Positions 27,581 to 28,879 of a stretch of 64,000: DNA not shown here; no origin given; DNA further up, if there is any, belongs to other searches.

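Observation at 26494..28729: Tandem paralogues with conserved N- and C-terminal blocks and a divergent central region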

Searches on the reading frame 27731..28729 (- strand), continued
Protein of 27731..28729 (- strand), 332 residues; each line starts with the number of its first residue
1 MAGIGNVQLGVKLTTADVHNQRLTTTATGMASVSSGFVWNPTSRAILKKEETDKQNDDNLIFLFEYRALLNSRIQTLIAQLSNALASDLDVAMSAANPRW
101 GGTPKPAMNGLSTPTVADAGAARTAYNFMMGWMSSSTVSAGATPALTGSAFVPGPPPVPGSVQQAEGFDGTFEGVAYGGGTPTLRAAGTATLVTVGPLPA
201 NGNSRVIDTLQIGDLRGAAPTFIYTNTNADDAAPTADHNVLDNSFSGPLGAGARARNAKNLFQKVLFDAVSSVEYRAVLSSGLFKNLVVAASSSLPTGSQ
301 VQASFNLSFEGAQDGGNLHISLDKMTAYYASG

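Call 63: list_cluster_members(proteins=[P0133, P0140, P0141, P0143, P0144, P0142, P0145, P0150, P0153, P0156])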
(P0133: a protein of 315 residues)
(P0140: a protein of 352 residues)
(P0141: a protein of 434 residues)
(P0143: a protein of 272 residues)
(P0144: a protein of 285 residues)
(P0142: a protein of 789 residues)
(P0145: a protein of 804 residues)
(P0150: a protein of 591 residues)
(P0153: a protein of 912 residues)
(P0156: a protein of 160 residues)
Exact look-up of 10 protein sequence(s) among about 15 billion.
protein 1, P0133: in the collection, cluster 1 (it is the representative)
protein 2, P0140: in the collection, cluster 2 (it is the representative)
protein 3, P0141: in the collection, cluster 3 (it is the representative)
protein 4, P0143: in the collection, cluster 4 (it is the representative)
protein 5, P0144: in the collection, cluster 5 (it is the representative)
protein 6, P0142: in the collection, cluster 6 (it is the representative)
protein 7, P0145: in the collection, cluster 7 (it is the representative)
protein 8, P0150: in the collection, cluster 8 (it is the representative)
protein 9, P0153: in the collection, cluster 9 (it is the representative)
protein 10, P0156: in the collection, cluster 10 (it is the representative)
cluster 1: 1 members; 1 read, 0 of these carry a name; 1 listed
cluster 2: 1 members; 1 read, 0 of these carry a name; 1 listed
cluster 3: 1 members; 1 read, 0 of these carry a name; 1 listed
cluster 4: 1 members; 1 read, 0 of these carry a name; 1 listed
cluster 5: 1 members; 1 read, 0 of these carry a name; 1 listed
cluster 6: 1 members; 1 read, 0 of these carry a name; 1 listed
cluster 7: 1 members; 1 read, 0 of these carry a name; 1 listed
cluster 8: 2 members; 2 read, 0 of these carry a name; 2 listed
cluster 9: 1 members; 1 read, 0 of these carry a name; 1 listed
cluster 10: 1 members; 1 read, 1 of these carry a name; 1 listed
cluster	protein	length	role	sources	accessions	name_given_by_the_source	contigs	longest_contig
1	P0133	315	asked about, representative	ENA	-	-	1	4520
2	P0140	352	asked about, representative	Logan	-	-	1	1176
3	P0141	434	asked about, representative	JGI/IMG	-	-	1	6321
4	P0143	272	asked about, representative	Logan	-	-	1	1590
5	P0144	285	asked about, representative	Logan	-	-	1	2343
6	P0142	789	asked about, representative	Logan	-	-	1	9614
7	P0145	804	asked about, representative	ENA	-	-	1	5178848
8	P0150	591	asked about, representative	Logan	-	-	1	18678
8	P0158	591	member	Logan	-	-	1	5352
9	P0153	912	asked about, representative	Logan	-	-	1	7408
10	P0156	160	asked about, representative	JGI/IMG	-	hypothetical protein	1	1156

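Call 64: find_encoding_contigs(protein=P0145, flank=10000, max_places=1)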
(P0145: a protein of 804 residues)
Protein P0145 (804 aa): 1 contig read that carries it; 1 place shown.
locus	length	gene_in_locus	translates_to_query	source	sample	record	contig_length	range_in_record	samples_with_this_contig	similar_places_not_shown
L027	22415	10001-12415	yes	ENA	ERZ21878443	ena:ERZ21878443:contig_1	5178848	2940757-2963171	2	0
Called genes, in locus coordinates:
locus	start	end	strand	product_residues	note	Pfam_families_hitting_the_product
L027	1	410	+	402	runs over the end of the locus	PF12704:MacB_PCD, PF02687:FtsX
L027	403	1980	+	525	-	PF02321:OEP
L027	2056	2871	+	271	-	-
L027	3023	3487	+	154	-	-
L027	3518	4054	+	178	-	-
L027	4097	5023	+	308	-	-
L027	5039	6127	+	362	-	-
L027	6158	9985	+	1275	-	-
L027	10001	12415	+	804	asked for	-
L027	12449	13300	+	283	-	-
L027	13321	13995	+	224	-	-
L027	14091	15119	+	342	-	PF00294:PfkB, PF08543:Phos_pyr_kin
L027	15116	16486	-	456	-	PF22692:LlgE_F_G_D1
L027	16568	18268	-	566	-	-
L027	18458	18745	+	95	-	-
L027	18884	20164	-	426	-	PF06050:HGD-D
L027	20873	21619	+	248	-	PF01869:BcrAD_BadFG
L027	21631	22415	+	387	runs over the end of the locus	PF06050:HGD-D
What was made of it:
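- On T1SS RTX surface proteins and adhesins: MacB/OEP genes are adjacent only in L027 (call 64).
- MacB-type permease and TolC-like OEP genes lie directly upstream of the operon in L027 (call 64).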

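Call 65: find_encoding_contigs(protein=P0150, flank=10000, max_places=1)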
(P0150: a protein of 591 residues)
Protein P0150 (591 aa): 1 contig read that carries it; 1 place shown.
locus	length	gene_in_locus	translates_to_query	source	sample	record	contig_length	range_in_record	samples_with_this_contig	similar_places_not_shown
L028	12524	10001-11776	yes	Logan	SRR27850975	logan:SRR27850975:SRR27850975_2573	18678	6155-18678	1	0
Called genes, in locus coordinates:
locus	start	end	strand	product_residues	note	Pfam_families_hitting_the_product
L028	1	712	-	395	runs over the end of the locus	-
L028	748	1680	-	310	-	-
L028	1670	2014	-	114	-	-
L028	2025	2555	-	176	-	-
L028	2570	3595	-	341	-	-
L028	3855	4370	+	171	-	-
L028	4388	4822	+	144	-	-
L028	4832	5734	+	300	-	-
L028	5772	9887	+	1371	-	-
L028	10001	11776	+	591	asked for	-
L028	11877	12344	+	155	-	-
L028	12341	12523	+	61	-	?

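Call 66: search_protein_families(library=pfam, proteins=[L027:2056-2871:+, L027:3023-3487:+, L027:3518-4054:+, L027:4097-5023:+, L027:5039-6127:+, L027:12449-13300:+, L027:13321-13995:+, L027:15116-16486:-, L027:16568-18268:-, L027:18458-18745:+], max_evalue=0.01)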
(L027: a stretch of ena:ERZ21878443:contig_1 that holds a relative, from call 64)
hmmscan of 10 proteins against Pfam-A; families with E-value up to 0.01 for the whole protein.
L027:2056-2871:+ (271 aa): 0 families

L027:3023-3487:+ (154 aa): 0 families

L027:3518-4054:+ (178 aa): 0 families

L027:4097-5023:+ (308 aa): 0 families

L027:5039-6127:+ (362 aa): 0 families

L027:12449-13300:+ (283 aa): 0 families

L027:13321-13995:+ (224 aa): 0 families

L027:15116-16486:- (456 aa): 1 family
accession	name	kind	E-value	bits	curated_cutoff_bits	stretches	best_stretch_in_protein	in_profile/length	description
PF22692.1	LlgE_F_G_D1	-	1.1e-10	41.9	27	1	86-128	1-43/64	Flagellar hook protein FlgE/F/G D1 domain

L027:16568-18268:- (566 aa): 0 families

L027:18458-18745:+ (95 aa): 0 families

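Call 70: search_protein_families(library=pfam, alignment_id=A3, max_evalue=1)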
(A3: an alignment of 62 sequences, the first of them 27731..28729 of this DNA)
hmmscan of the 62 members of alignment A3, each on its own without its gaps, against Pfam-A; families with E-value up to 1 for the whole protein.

A. member 1, window:27731-28729:- (332 aa): 0 families

B. families by the number of members that match (of 62 scanned): 11 families
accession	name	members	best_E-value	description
PF13688.12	Reprolysin_5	4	0.02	Metallo-peptidase family M12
PF19674.4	DUF6177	2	0.035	Family of unknown function (DUF6177)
PF10149.14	TM231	2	0.045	Transmembrane protein 231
PF12094.14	DUF3570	1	0.0062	Protein of unknown function (DUF3570)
PF16497.10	MHC_I_3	1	0.011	MHC-I family domain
PF13862.11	BCCIP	1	0.099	BCCIP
PF16144.10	DUF4852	1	0.19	Domain of unknown function (DUF4852)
PF20995.3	Tla3_C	1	0.23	Type VI lipase adapter protein Tla3, C-terminal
PF02933.23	CDC48_2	1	0.24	Cell division protein 48 (CDC48), domain 2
PF03234.19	CDC37_N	1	0.24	Cdc37 N terminal kinase binding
PF04091.18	Sec15_C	1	0.41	Exocyst complex subunit Sec15 C-terminal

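Call 75: search_protein_families(library=pfam, proteins=[L022:354-1289:-, L022:1443-2198:+, L022:2202-2966:+, L022:2960-3661:-, L028:2570-3595:-, L028:2025-2555:-, L028:1670-2014:-, L028:748-1680:-], max_evalue=0.01)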
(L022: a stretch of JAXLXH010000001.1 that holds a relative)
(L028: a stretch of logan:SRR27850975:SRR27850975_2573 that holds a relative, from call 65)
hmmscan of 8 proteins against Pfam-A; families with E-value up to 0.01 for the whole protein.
L022:354-1289:- (311 aa): 1 family
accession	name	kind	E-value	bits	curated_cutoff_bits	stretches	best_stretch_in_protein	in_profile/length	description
PF06429.18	Flg_bbr_C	-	6.5e-05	22.8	23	1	264-307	1-44/46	Flagellar basal body rod FlgEFG protein C-terminal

L022:1443-2198:+ (251 aa): 5 families
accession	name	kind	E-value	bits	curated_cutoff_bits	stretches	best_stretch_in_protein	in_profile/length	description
PF13561.12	adh_short_C2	-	3.1e-69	233.6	27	1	16-248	5-236/236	Enoyl-(Acyl carrier protein) reductase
PF00106.31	adh_short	-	2.9e-44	151.3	26.6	1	8-194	1-188/195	short chain dehydrogenase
PF08659.16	KR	-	1.6e-08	35.1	22.6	1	11-150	4-144/180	KR domain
PF23441.1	SDR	-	7.8e-05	22.6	27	1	135-248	143-256/258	SDR-like rossmann domain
PF01370.27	Epimerase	-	0.00028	20.8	20.9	1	11-142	2-115/240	NAD dependent epimerase/dehydratase family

L022:2202-2966:+ (254 aa): 1 family
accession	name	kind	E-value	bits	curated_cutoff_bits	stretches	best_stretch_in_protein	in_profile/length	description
PF00174.25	Oxidored_molyb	-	8.5e-29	100.7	24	1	100-243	6-169/169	Oxidoreductase molybdopterin binding domain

L022:2960-3661:- (233 aa): 1 family
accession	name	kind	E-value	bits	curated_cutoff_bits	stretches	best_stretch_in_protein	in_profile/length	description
PF02632.19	BioY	-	0.00035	21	25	1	51-193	4-136/140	BioY family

L028:2570-3595:- (341 aa): 1 family
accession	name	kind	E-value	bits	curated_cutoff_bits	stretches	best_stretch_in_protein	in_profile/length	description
PF13364.12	BetaGal_ABD2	-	0.0055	17.9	23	0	192-239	65-110/112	Beta-galactosidase second all-beta domain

L028:2025-2555:- (176 aa): 0 families

L028:1670-2014:- (114 aa): 0 families

L028:748-1680:- (310 aa): 1 family
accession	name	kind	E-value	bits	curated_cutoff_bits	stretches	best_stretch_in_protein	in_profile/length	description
PF24472.1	ARM_KDM8_N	-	0.0091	16.4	27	0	49-142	19-109/125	KDM8-like, N-terminal ARM repeats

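Call 81: find_related_loci(query=A4, collection=metagenome_contigs, flank=10000)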
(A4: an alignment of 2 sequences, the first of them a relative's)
Query A4 (311 aa) in metagenome_contigs; peptide patterns used: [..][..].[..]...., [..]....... (x = any residue, [..] = any of these).
121 stretches matched a pattern; 5 encode a relative of the query (tblastn E <= 1e-3); 5 distinct loci.
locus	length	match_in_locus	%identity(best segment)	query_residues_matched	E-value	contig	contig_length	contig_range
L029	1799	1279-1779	37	13-167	1e-33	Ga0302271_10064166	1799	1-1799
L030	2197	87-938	28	7-311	7e-25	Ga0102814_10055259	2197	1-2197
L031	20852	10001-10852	26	7-311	1e-21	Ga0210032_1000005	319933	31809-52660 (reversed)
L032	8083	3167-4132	24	14-311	6e-21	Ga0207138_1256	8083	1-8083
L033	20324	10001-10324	32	9-135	6e-17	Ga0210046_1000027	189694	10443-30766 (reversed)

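Call 85: search_protein_families(library=pfam, proteins=[L031:9947-10855:+, L031:8631-9677:-, L031:7242-8381:-, L031:10934-12367:-, L031:12364-13134:-, L031:13593-14969:+, L033:9995-11932:+, L033:12077-14014:+, L033:7257-8657:+, L033:15647-17248:+], max_evalue=0.001)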
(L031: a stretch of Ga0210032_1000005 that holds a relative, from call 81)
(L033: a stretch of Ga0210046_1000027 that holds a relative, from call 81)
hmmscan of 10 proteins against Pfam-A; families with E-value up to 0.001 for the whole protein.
L031:9947-10855:+ (302 aa): 0 families

L031:8631-9677:- (348 aa): 0 families

L031:7242-8381:- (379 aa): 1 family
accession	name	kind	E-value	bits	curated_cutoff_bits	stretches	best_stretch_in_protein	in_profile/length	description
PF01855.24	POR_N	-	3.6e-14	53.5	27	1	90-258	26-189/231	Pyruvate flavodoxin/ferredoxin oxidoreductase, thiamine diP-bdg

L031:10934-12367:- (477 aa): 6 families
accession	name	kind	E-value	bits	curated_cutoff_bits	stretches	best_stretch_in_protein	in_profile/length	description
PF01189.24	Methyltr_RsmB-F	-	2.6e-42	145.2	27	1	105-290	11-198/199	16S rRNA methyltransferase RsmB/F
PF17125.10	Methyltr_RsmF_N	-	2.1e-21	76.6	34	1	5-85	2-86/86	N-terminal domain of 16S rRNA methyltransferase RsmF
PF13636.12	Methyltranf_PUA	-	5.5e-11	42.8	27.6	1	407-452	1-48/49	RNA-binding PUA-like domain of methyltransferase RsmF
PF13847.12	Methyltransf_31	-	3.8e-09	36.8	27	1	101-236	2-114/145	Methyltransferase domain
PF13649.12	Methyltransf_25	-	0.00024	22.2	27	0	106-177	1-70/97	Methyltransferase domain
PF01728.25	FtsJ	-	0.00036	21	24.1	1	99-261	19-166/181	FtsJ-like methyltransferase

L031:12364-13134:- (256 aa): 11 families
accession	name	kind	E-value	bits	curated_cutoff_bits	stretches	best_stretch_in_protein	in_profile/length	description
PF08241.18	Methyltransf_11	-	2.4e-19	70.2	21.2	1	62-156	1-95/95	Methyltransferase domain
PF13649.12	Methyltransf_25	-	2.7e-19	70.1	27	1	61-152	1-97/97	Methyltransferase domain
PF13489.12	Methyltransf_23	-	2.4e-18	66.9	27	1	49-221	13-162/164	Methyltransferase domain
PF08242.18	Methyltransf_12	-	6.4e-15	56.1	30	1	62-154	1-98/98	Methyltransferase domain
PF13847.12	Methyltransf_31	-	2.5e-14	53.6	27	1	58-158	4-111/145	Methyltransferase domain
PF05175.20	MTS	-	3.9e-09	36.8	23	1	48-157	22-139/170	Methyltransferase small domain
PF08003.17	Methyltransf_9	-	5.9e-07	29.2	23.8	1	51-157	109-218/315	Protein of unknown function (DUF1698)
PF06325.19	PrmA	-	6.2e-07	29.6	22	1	57-157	161-259/296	Ribosomal protein L11 methyltransferase (PrmA)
PF02353.26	CMAS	-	1e-06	28.7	27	1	59-189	64-194/273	Mycolic acid cyclopropane synthetase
PF03141.22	Methyltransf_29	-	1.7e-06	27.3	23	1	59-163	119-223/506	Putative S-adenosyl-L-methionine-dependent methyltransferase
PF01209.24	Ubie_methyltran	-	3.7e-06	26.9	20.1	1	48-220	38-215/233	ubiE/COQ5 methyltransferase family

L031:13593-14969:+ (458 aa): 3 families
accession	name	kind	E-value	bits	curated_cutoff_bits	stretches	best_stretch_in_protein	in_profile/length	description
PF07992.20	Pyr_redox_2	-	4.2e-10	40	26.1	1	11-184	2-178/291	Pyridine nucleotide-disulphide oxidoreductase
PF13450.12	NAD_binding_8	-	3.9e-06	27.5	21.9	1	14-67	1-51/68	NAD(P)-binding Rossmann-like domain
PF13454.12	NAD_binding_9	-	0.00022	21.7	21.8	0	13-45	1-35/155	FAD-NAD(P)-binding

L033:9995-11932:+ (645 aa): 1 family
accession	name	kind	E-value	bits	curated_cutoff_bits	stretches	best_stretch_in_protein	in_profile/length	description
PF22692.1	LlgE_F_G_D1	-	9.7e-11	42.1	27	1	84-126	1-43/64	Flagellar hook protein FlgE/F/G D1 domain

L033:12077-14014:+ (645 aa): 1 family
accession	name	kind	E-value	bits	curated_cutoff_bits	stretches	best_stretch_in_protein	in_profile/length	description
PF22692.1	LlgE_F_G_D1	-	6.3e-10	39.5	27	1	85-127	1-43/64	Flagellar hook protein FlgE/F/G D1 domain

L033:7257-8657:+ (466 aa): 1 family
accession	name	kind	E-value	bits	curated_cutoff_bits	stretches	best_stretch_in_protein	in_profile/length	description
PF01791.15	DeoC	-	3.8e-17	63.1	23.8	1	250-448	5-217/229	DeoC/LacD family aldolase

L033:15647-17248:+ (533 aa): 3 families
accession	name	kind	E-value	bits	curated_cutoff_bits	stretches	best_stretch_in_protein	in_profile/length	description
PF00006.31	ATP-synt_ab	-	2.4e-81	272.9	29.5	1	179-394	1-213/213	ATP synthase alpha/beta family, nucleotide-binding domain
PF00306.32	ATP-synt_ab_C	-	6.1e-44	149.8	27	1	401-526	1-126/126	ATP synthase alpha/beta chain, C terminal domain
PF02874.29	ATP-synt_ab_N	-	1.1e-17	64.8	20.9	1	58-122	5-69/69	ATP synthase alpha/beta family, beta-barrel domain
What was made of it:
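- On Flagellin / flagellar axial protein family: The same library does detect these domains in the orphan FlgE-like genes of L027, L022 and L033 (calls 66, 75, 85).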

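Call 86: predict_structure(alignment_id=A2)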
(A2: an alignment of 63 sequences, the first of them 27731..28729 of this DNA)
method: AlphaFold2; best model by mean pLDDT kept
length: 332 residues; sequences in the alignment: 63
mean_pLDDT: 79.1   pTM: 0.73
mean pLDDT of the five models: 79.1, 77.4, 76.4, 76.0, 75.8
residues with pLDDT >= 90: 87; 70-90: 156; 50-70: 86; < 50: 3
segments of 3 or more residues with pLDDT < 50: 1-3
pLDDT, mean of each block of 10 residues (from residue 1): 50 57 58 54 73 88 88 93 94 81 69 74 90 82 67 63 83 78 87 85 79 86 86 64 70 85 92 85 89 89 93 89 90 62
secondary structure, 60 per line:
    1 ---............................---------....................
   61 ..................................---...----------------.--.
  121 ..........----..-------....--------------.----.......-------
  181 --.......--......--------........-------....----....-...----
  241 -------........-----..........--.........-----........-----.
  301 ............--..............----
elements in order: H4-31 H41-94 H120-130 H144-147 E167-173 E183-189 E192-197 E206-213 E221-224 H229-232 H248-255 H261-270 H273-281 E287-294 E300-312 E315-328
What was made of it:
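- The central region is a confidently predicted beta region in A, pLDDT 78-87 (call 86).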

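Call 89: fold_search(model_id=the predicted structure, library=pdb)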
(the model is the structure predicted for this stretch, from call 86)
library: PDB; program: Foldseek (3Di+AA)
matches with E <= 10: 1128; with E <= 0.001: 0
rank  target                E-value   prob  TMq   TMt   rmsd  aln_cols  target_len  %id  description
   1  4q6u_B                2.4e-02  0.28  0.17  0.17  10.9       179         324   13  Crystal structure of a putative uncharacterized protein from Mycobacterium tuberculosis (released 2014-06-18)
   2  9of0_B                5.0e-02  0.12  0.14  0.16  16.8       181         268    9  Cryo-EM Structure of Human HIF-2a-ARNT Complexed on 20-bp HRE (released 2025-06-11)
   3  8js5_C                5.7e-02  0.15  0.15  0.18  21.2       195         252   10  Dimeric PAS domains of oxygen sensor FixL with ferric unliganded heme (released 2024-06-26)
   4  8js6_E                6.4e-02  0.23  0.17  0.21  20.4       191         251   12  Dimeric PAS domains of oxygen sensor FixL in complex with cyanide-bound ferric heme (released 2024-06-26)
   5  9of2_C                6.4e-02  0.12  0.13  0.14  14.1       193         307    7  Dimer of HIF-2a-ARNT Heterodimers Complexed on 51-bp HRE/HAS (released 2025-06-11)
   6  1vb6_B                7.1e-02  0.54  0.18  0.40   8.1       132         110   12  Crystal Structure of the heme PAS sensor domain of Ec DOS (oxygen-bound form) (released 2005-04-19)
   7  6hmj_A                7.6e-02  0.09  0.14  0.13  28.6       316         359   10  Structure of an RNA-binding Light-Oxygen-Voltage Receptor (released 2019-08-28)
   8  8js5_A                8.5e-02  0.11  0.13  0.16  20.4       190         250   10  Dimeric PAS domains of oxygen sensor FixL with ferric unliganded heme (released 2024-06-26)
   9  8js5_G                9.5e-02  0.18  0.16  0.19  19.3       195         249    9  Dimeric PAS domains of oxygen sensor FixL with ferric unliganded heme (released 2024-06-26)
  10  8js5_F                1.0e-01  0.12  0.13  0.16  19.4       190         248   10  Dimeric PAS domains of oxygen sensor FixL with ferric unliganded heme (released 2024-06-26)
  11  7r4s_D                1.1e-01  0.33  0.17  0.33   8.5       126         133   10  Crystal structure of PpSB1-LOV-I48T mutant (dark state) (released 2022-12-21)
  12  8js5_B                1.1e-01  0.14  0.15  0.18  19.4       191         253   10  Dimeric PAS domains of oxygen sensor FixL with ferric unliganded heme (released 2024-06-26)
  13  9ofu_C                1.1e-01  0.12  0.13  0.14  14.1       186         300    9  Dimer of HIF-1a-ARNT Heterodimers Complexed on 52-bp HRE/HAS (released 2025-06-11)
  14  7r4s_C                1.4e-01  0.30  0.16  0.32   8.8       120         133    9  Crystal structure of PpSB1-LOV-I48T mutant (dark state) (released 2022-12-21)
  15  7q3d_B                1.4e-01  0.14  0.17  0.14  17.6       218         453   11  Structure of the human CPLANE complex (released 2022-04-06)
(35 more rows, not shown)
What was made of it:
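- Closest known: Flagellar axial proteins. Different: The cap-filament entry 9gnz_U scores probability 0.14, TM 0.16 (call 89).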
